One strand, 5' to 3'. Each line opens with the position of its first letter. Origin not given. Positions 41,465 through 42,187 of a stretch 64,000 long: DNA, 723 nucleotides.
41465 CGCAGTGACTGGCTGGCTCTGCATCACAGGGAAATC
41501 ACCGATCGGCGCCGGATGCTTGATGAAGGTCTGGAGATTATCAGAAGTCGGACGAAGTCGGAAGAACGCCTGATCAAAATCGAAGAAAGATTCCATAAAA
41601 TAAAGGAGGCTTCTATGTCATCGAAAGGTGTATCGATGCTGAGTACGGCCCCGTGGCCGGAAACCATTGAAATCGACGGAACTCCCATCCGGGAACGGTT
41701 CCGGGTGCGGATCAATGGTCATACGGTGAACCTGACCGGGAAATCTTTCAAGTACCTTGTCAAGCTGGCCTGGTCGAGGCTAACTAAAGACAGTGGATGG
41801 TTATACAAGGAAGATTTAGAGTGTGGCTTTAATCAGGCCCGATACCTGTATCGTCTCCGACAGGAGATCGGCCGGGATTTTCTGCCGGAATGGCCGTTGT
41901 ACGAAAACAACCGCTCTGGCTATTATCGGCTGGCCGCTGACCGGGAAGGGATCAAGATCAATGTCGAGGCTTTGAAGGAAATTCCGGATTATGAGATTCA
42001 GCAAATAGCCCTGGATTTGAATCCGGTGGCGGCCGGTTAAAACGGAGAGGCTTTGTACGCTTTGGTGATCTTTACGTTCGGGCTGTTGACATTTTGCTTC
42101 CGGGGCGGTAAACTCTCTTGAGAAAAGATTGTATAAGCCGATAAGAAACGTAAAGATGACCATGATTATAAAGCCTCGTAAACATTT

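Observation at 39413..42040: Archaeal/eukaryote-type Hel308-like helicase fused to an OmpR-like winged helix, with an internal ribosome-binding site that could release the wHTH alone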

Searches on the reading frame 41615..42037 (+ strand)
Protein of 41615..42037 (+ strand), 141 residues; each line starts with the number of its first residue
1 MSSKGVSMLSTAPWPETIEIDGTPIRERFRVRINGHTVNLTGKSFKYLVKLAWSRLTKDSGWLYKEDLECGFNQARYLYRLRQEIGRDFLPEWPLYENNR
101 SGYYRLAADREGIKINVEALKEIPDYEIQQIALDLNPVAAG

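Call 3: search_protein_families(library=pfam, proteins=[window:41615-42037:+], max_evalue=1)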
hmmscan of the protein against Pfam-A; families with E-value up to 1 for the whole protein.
window:41615-42037:+ (141 aa): 1 family
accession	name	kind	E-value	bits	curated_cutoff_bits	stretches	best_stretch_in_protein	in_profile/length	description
PF19496.4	DUF6031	-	0.27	11.4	25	1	35-82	11-55/175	Family of unknown function (DUF6031)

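Call 4: search_protein_families(library=ncbifam, proteins=[window:41615-42037:+], max_evalue=1)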
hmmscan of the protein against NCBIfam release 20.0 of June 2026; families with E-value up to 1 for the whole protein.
window:41615-42037:+ (141 aa): 0 families

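Call 13: search_solved_structures(query=A1, max_evalue=10, show_alignments=3)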
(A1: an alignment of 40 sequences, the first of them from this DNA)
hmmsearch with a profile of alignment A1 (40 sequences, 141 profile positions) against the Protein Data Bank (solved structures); distinct sequences matched with E-value up to 10: 5.
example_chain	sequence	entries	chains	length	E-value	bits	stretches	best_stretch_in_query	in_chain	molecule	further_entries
3qfh_A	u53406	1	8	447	0.0078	19.2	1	34-81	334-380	Epidermin leader peptide processing serine protease EpiP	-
3t41_A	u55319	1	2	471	0.0093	19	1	33-80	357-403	Epidermin leader peptide processing serine protease EpiP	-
6is4_A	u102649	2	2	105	0.063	16.3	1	12-85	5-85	Response regulator ArlR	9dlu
6kyx_A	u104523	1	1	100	0.14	15.2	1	16-86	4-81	DNA-binding response regulator ArlR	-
6iju_A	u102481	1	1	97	0.25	14.4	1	18-86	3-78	DNA-binding response regulator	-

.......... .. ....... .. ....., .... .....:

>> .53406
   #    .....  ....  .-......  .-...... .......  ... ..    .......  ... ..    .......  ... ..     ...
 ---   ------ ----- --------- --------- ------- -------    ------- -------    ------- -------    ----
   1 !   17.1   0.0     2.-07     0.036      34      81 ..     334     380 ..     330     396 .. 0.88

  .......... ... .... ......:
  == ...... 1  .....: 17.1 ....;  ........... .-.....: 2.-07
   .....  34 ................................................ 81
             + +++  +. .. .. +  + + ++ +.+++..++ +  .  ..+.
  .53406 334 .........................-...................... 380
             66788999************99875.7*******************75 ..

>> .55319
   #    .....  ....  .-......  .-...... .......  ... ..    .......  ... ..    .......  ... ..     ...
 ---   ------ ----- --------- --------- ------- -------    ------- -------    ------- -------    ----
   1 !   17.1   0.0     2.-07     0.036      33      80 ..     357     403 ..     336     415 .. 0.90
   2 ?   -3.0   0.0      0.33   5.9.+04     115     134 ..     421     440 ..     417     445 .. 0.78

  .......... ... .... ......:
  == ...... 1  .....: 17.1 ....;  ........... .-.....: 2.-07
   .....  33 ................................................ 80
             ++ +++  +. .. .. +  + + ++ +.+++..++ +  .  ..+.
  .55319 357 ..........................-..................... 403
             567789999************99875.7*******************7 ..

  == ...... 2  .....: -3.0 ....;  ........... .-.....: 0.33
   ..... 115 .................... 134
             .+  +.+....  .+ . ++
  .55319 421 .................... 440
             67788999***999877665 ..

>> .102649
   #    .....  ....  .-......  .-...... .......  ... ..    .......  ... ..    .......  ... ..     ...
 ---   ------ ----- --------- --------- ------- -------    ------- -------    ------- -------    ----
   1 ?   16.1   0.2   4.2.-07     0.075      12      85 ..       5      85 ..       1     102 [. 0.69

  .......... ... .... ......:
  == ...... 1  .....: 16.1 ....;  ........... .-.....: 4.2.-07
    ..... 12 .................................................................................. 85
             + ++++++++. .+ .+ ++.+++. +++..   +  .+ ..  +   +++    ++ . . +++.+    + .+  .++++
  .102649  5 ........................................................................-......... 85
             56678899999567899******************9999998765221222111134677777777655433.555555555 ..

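Call 14: find_related_loci(query=A1, collection=genome_contigs, flank=6000)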
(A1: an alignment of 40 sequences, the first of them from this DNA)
Query A1 (141 aa) in genome_contigs; peptide patterns used: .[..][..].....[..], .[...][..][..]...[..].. (x = any residue, [..] = any of these).
228 stretches matched a pattern; 178 encode a relative of the query (tblastn E <= 1e-3); the best 80 are kept; 80 distinct loci.
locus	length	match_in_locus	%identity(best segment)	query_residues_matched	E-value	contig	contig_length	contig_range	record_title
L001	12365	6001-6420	73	1-140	3e-72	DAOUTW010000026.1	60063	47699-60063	MAG TPA_asm: Candidatus Zixiibacteriota bacterium isolate CSMAG_807 CSMAG_807_k141_232271_length_60063_cov_11.0201, whol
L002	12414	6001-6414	73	1-138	2e-68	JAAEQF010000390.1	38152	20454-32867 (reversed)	MAG: FCB group bacterium isolate Gpa_11 GpaG_CONTIG2208297, whole genome shotgun sequence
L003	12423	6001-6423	71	1-141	3e-67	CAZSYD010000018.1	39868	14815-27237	MAG TPA_asm: uncultured Ignavibacteriales bacterium isolate binchicken_co228_521 genome assembly, contig: NODE_1125_leng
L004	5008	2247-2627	76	15-141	2e-66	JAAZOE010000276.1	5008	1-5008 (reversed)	MAG: Candidatus Zixiibacteriota bacterium isolate AS27yjCOA_31 104845_AS27, whole genome shotgun sequence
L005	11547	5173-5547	77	14-138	8e-66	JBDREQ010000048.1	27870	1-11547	MAG: Candidatus Zixiibacteriota bacterium isolate MEGAHIT-group-1.322 k141_12873069, whole genome shotgun sequence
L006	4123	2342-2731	74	11-140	3e-65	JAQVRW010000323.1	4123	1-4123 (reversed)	MAG: Candidatus Zixiibacteriota bacterium isolate STF1_26 NODE_93443_length_4123_cov_1.877628_Sandtown_F1, whole genome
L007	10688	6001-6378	77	15-140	1e-64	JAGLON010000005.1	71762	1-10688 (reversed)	MAG: Candidatus Zixiibacteriota bacterium isolate RS_7_36 ROV157_7.bin.36.fa_5, whole genome shotgun sequence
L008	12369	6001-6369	76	15-137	5e-64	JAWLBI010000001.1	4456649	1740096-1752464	MAG: Candidatus Zixiibacteriota bacterium isolate AC1.147 AC1.147.fa-1, whole genome shotgun sequence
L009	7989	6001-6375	76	15-139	7e-64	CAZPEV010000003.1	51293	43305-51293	MAG TPA_asm: uncultured Ignavibacteriales bacterium isolate binchicken_co261_18 genome assembly, contig: NODE_8_length_5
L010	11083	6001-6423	66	1-141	2e-63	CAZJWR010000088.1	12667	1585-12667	MAG TPA_asm: uncultured Ignavibacteriales bacterium isolate SRP214966_co4_518 genome assembly, contig: NODE_4993_length_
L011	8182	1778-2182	67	1-137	1e-60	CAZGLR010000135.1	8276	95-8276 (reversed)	MAG TPA_asm: uncultured Ignavibacteriales bacterium isolate SRP141376_co3_444 genome assembly, contig: NODE_23311_length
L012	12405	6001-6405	59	2-137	2e-48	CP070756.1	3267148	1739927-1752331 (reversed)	MAG: Candidatus Zixiibacteriota bacterium isolate bin295 chromosome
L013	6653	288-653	64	11-132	2e-48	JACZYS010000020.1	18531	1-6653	MAG: Candidatus Zixiibacteriota bacterium isolate B27T1B8 B27T1B8_NODE5095, whole genome shotgun sequence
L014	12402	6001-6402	57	1-133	2e-47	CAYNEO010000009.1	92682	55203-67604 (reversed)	MAG TPA_asm: uncultured Ignavibacteriales bacterium isolate binchicken_co150_676 genome assembly, contig: NODE_362_lengt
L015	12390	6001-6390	58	10-139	1e-47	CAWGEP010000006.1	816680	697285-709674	MAG: uncultured bacterium isolate MFD01872.bin.1.291 genome assembly, contig: contig_84189, whole genome shotgun sequenc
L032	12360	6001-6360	61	15-134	1e-45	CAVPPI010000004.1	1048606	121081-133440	MAG: uncultured candidate division Zixibacteria bacterium isolate MFD09964.bin.1.280 genome assembly, contig: contig_263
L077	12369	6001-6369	57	15-137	7e-43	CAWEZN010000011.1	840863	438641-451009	MAG: uncultured candidate division Zixibacteria bacterium isolate MFD05942.bin.2.353 genome assembly, contig: contig_483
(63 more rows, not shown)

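Call 19: predict_structure(alignment_id=A1)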
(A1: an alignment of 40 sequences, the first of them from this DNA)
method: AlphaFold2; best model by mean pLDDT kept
length: 141 residues; sequences in the alignment: 40
mean_pLDDT: 84.0   pTM: 0.79
mean pLDDT of the five models: 84.0, 83.2, 80.8, 80.8, 80.3
residues with pLDDT >= 90: 77; 70-90: 41; 50-70: 12; < 50: 11
segments of 3 or more residues with pLDDT < 50: 1-11
pLDDT, mean of each block of 10 residues (from residue 1): 43 77 93 91 94 93 89 81 77 80 91 94 94 82 52
secondary structure, 60 per line:
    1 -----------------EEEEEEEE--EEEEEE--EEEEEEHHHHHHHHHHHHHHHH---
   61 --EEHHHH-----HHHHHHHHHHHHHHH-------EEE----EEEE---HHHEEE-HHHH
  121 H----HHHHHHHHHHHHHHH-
elements in order: E18-25 E28-33 E36-41 H42-57 H65-68 H74-88 E96-98 E103-106 E113-115 H117-121 H126-140

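Call 22: fold_search(model_id=the predicted structure, library=pdb)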
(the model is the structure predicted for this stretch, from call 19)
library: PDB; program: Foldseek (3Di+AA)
matches with E <= 10: 299; with E <= 0.001: 0
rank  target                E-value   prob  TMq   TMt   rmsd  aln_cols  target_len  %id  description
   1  4b09_A                5.6e-03  1.00  0.48  0.33  15.6       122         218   18  Structure of unphosphorylated BaeR dimer (released 2013-07-10)
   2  2hwv                  2.3e-02  0.99  0.41  0.55   6.1       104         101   19  Crystal structure of an essential response regulator DNA binding domain, VicRc in Enterococcus faecalis, a member of the (released 2007-01-23)
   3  5ju7                  2.5e-02  0.99  0.45  0.57   6.2       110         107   13  DNA BINDING DOMAIN OF E.COLI CADC (released 2017-04-26)
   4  8hig_A                3.6e-02  0.98  0.41  0.56   6.1       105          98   16  Co-crystal structure of C-terminal DNA binding domain of Saccharopolyspora erythraea GlnR in complex with its cognate  (released 2023-11-22)
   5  2d1v                  6.1e-02  0.98  0.42  0.55   5.8        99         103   21  Crystal structure of DNA-binding domain of Bacillus subtilis YycF (released 2006-09-12)
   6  5za3_B                6.1e-02  0.98  0.42  0.56   5.8       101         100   19  Structure of a C-terminal S. mutans response regulator VicR domain (released 2019-02-06)
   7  5za3_A                6.5e-02  0.98  0.42  0.56   5.8       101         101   19  Structure of a C-terminal S. mutans response regulator VicR domain (released 2019-02-06)
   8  2gwr                  7.7e-02  0.90  0.40  0.26   9.7       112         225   21  Crystal structure of the response regulator protein mtrA from Mycobacterium Tuberculosis (released 2006-05-23)
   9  8uvx_B                9.3e-02  0.97  0.41  0.28   5.8       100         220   21  CosR DNA bound form I (released 2024-01-31)
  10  8hml_A                1.1e-01  0.92  0.41  0.56   6.1       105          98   16  Co-crystal structure of the C terminal DNA binding domain of Saccharopolyspora erythraea GlnR in complex with its cons (released 2023-06-07)
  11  4kny_B                1.7e-01  0.54  0.34  0.23  12.7       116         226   17  Crystal structure of the response regulator KdpE complexed to DNA in an active-like conformation (released 2014-02-19)
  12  5dcm_B                1.8e-01  0.92  0.41  0.56   4.1        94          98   20  Structure of a lantibiotic response regulator: C-terminal domain of the nisin resistance regulator NsrR (released 2016-07-06)
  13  2pmu_D                1.9e-01  0.92  0.41  0.58   5.9        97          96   18  Crystal structure of the DNA-binding domain of PhoP (released 2008-02-26)
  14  5dcm_A                2.3e-01  0.85  0.39  0.54   4.4        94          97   21  Structure of a lantibiotic response regulator: C-terminal domain of the nisin resistance regulator NsrR (released 2016-07-06)
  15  2rv8_MODEL_1_A        2.4e-01  0.69  0.42  0.45  15.0       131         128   18  Solution Structure of the PhoP DNA-Binding Domain from Mycobacterium tuberculosis (released 2015-08-12)
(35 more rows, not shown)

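Call 24: search_protein_representatives(alignment_id=A1)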
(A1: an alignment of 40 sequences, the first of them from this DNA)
Query: 40 sequences, 141 profile positions. Proteins with E-value up to 0.001 (for the whole library): 640; up to 1e-10: 298; up to 1e-30: 78. The best 150 are listed.
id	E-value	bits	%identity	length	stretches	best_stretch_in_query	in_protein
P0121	3.4e-60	218.2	-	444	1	5-140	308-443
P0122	7.0e-60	217.2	-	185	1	11-138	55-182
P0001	1.6e-58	212.7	-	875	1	8-138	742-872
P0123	2.9e-57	208.7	-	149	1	9-133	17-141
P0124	6.9e-57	207.4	-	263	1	12-133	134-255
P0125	8.2e-57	207.2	-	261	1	13-139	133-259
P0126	2.3e-56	205.7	-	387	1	10-138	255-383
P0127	2.3e-56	205.7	-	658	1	11-138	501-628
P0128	9.0e-56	203.8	-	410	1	12-138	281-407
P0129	9.0e-56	203.8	-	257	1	8-133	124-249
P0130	1.3e-55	203.4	-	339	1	7-139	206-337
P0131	5.1e-55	201.4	-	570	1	11-136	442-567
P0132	3.0e-54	198.9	-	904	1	13-136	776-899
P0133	8.5e-54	197.4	-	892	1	10-134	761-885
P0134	6.2e-53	194.6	-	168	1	7-139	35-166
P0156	2.5e-43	163.5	-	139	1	15-137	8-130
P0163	5.9e-39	149.3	-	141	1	15-134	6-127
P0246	9.8e-22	93.5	-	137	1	16-137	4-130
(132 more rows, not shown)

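Call 30: find_homologous_proteins(query=A2, max_evalue=0.00001)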
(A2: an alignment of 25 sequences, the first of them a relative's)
Query A2 (25 sequences) (141 aa, profile of the alignment): 16 proteins with E <= 0.00001 among 746 candidates.
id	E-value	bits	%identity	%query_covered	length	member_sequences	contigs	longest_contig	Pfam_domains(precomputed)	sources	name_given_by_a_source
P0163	1.1e-42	163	100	100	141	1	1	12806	-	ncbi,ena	-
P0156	1.5e-42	162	51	84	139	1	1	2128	-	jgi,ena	-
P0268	4.2e-41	158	48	87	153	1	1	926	-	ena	-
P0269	9.4e-40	153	53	79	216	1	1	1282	-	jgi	jgi:hypothetical protein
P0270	2.7e-38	149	51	90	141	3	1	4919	-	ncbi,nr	ncbi:MAG TPA: hypothetical protein ENH25_09540 [candidate division Zixibacteria bacterium]|nr:hypoth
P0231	2.0e-36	143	36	82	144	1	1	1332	-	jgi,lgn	-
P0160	4.8e-36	141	46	82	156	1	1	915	-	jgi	jgi:hypothetical protein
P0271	6.5e-36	141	44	76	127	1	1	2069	-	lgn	-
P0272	1.5e-35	140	42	82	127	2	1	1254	-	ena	-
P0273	2.9e-35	139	47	82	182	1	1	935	-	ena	-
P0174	5.8e-35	138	36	82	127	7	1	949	-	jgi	-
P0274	1.5e-34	137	39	83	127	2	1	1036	-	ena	-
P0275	4.4e-34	135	39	83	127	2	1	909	-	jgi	-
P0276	3.9e-33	132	46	82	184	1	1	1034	-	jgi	jgi:hypothetical protein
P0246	2.0e-31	126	33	82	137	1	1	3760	-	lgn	-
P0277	7.4e-26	108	36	75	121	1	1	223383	-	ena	-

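Call 31: search_protein_families(library=pfam, alignment_id=A2, max_evalue=1)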
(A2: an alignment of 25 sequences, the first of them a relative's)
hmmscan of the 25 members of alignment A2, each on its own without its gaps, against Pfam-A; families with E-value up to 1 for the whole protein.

A. member 1, P0163 (141 aa): 0 families

B. families by the number of members that match (of 25 scanned): 10 families
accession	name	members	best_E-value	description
PF14044.11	NETI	1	0.03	NETI protein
PF12866.13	DUF3823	1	0.05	Protein of unknown function (DUF3823) N-terminal domain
PF01835.25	MG2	1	0.077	MG2 domain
PF25719.1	UL145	1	0.085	Cytomegalovirus UL145 protein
PF24027.1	DUF7338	1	0.096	Family of unknown function (DUF7338)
PF02511.20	Thy1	1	0.1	Thymidylate synthase complementing protein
PF07495.19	Y_Y_Y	1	0.1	Y_Y_Y domain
PF00572.24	Ribosomal_L13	1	0.11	Ribosomal protein L13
PF19088.6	TUTase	1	0.12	TUTase nucleotidyltransferase domain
PF07550.17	Shr-like_HID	1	0.2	Heme-binding protein Shr-like, Hb-interacting domain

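Call 32: find_encoding_contigs(protein=P0163, flank=7000, max_places=3)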
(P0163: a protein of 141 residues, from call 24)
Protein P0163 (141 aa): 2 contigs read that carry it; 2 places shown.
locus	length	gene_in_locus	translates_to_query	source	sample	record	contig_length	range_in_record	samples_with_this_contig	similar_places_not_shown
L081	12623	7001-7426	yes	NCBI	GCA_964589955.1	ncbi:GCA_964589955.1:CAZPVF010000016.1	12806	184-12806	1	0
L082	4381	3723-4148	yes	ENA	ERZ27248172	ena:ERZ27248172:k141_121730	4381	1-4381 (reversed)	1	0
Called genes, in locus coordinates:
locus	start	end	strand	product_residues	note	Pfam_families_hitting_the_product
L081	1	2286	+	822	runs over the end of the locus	?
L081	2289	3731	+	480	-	PF00963:Cohesin, PF11617:Cu-binding_MopE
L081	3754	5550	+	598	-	PF00963:Cohesin, PF11617:Cu-binding_MopE (weak)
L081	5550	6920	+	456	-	PF11617:Cu-binding_MopE (weak)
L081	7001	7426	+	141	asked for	-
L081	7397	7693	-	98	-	-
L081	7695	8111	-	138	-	-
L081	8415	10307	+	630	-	PF02518:HATPase_c, PF00204:DNA_gyraseB, PF01751:Toprim, PF00986:DNA_gyraseB_C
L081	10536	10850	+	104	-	-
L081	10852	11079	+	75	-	-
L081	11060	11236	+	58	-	-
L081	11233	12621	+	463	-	?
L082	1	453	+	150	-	?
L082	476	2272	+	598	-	PF00963:Cohesin, PF11617:Cu-binding_MopE (weak)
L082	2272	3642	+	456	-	PF11617:Cu-binding_MopE (weak)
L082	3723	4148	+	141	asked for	-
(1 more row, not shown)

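Call 33: find_encoding_contigs(protein=P0277, flank=7000, max_places=3)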
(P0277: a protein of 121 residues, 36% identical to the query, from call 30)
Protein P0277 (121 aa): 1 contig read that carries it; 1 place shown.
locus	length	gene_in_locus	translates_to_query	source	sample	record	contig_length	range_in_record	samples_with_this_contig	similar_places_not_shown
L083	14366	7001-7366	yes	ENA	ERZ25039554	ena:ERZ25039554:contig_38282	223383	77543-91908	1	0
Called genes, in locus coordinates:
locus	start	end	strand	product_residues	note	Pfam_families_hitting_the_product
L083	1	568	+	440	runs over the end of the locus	-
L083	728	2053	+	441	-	-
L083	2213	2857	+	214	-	-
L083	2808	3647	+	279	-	PF13585:CHU_C (weak), PF18962:Por_Secre_tail, PF13860:FlgD_ig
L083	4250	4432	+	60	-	-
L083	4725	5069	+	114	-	PF04851:ResIII (weak), PF00270:DEAD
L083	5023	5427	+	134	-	-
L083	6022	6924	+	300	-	PF21280:Helicase_dom4_arc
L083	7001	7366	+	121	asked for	-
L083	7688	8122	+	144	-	PF02190:LON_substr_bdg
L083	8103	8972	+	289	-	PF02190:LON_substr_bdg (faint)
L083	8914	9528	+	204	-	PF22667:Lon_lid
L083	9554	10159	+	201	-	PF05362:Lon_C, PF13541:ChlI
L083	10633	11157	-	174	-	PF00404:Dockerin_1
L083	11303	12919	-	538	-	-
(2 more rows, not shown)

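Call 34: find_encoding_contigs(protein=P0270, flank=7000, max_places=3)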
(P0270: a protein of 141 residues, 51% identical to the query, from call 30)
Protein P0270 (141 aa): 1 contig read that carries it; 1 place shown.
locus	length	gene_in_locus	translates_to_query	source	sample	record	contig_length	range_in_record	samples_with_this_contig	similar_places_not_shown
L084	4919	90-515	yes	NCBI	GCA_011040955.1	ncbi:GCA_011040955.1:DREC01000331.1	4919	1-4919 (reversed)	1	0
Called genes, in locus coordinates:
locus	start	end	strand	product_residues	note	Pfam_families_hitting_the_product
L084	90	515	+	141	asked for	-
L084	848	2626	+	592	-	PF00004:AAA, PF22667:Lon_lid, PF05362:Lon_C, PF13541:ChlI (weak)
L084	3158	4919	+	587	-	PF19190:BACON_2 (weak)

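Call 37: find_encoding_contigs(protein=P0246, flank=4000, max_places=2)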
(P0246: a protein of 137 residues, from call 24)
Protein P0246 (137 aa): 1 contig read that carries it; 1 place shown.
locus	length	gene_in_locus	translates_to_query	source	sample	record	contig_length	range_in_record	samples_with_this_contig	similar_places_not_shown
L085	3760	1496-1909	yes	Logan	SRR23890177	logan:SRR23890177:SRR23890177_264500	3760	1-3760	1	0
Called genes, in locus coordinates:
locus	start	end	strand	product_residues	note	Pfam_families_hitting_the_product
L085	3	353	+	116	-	?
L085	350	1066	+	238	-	PF01555:N6_N4_Mtase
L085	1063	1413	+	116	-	-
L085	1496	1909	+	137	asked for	-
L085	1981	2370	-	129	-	-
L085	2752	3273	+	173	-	PF02195:ParB_N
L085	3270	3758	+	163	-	?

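Call 38: find_encoding_contigs(protein=P0156, flank=4000, max_places=2)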
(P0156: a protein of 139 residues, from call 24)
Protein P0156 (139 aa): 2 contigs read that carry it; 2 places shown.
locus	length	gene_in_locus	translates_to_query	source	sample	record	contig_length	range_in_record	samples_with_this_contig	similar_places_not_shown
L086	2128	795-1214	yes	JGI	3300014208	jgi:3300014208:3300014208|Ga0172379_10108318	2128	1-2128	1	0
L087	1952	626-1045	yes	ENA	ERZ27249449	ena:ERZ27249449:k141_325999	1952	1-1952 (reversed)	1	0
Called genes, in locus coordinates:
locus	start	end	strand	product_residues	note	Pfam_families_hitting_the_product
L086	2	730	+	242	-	?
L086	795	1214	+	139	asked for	-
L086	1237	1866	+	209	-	PF01336:tRNA_anti-codon (weak)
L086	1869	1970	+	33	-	-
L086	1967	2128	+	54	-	?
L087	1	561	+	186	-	?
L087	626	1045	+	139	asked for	-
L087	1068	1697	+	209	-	PF01336:tRNA_anti-codon (weak)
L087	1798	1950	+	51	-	?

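Call 39: find_encoding_contigs(protein=P0271, flank=4000, max_places=2)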
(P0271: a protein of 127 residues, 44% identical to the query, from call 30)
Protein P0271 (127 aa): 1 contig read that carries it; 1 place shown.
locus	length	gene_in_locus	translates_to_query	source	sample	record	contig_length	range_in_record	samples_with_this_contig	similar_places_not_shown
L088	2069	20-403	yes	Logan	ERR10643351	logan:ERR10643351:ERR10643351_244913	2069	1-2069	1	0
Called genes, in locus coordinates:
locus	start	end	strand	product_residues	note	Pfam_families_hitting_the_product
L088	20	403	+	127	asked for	-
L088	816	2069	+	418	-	?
